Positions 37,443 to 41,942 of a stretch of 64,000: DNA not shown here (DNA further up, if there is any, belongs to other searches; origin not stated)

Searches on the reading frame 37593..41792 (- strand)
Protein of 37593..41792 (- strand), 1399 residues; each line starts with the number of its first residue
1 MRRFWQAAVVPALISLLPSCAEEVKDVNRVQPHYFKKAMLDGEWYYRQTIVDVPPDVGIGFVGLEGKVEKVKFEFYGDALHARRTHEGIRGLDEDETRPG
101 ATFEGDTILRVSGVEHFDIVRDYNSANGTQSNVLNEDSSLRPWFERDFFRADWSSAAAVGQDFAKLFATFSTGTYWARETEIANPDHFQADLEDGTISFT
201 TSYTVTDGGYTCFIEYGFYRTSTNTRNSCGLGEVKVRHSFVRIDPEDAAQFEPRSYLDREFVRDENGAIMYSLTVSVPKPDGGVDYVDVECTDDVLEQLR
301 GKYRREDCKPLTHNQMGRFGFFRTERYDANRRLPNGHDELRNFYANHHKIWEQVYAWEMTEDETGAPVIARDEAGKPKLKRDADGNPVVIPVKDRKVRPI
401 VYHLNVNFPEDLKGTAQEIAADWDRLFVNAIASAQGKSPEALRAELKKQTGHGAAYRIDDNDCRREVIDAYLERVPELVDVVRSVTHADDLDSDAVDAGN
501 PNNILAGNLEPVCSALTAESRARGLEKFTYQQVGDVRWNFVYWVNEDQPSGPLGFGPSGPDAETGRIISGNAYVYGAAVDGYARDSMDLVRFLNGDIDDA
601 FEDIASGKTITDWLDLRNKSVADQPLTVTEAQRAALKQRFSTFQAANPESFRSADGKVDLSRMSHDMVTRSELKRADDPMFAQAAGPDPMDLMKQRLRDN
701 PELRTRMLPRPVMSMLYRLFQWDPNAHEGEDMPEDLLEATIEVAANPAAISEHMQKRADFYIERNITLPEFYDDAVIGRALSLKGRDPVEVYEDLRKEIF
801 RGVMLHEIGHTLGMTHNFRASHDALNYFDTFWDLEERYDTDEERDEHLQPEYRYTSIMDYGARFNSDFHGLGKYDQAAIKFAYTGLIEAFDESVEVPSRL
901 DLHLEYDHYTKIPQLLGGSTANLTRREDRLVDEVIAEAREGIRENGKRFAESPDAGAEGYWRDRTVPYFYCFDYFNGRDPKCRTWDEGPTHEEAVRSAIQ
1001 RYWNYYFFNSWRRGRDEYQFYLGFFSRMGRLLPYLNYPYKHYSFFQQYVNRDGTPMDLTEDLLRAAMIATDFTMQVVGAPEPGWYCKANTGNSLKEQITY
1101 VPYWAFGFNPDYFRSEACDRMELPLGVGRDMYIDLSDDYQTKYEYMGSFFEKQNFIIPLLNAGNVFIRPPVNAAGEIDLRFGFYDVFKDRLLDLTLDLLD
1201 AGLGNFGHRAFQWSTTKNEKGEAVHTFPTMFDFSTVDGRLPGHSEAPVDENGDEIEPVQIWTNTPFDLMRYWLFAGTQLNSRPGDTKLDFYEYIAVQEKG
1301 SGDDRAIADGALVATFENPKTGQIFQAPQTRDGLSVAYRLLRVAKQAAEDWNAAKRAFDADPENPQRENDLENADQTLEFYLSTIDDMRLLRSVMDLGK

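Call 54: search_protein_families(library=pfam, proteins=[window:37593-41792:-], max_evalue=0.001)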
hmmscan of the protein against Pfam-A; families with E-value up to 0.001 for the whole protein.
window:37593-41792:- (1399 aa): 2 families
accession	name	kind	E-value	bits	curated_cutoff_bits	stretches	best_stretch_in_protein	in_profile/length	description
PF16313.11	DUF4953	-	5e-10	39.5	24.2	1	793-891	6-103/316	Met-zincin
PF01400.30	Astacin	-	0.00054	20.1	22.5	1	801-863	79-146/189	Astacin (Peptidase family M12A)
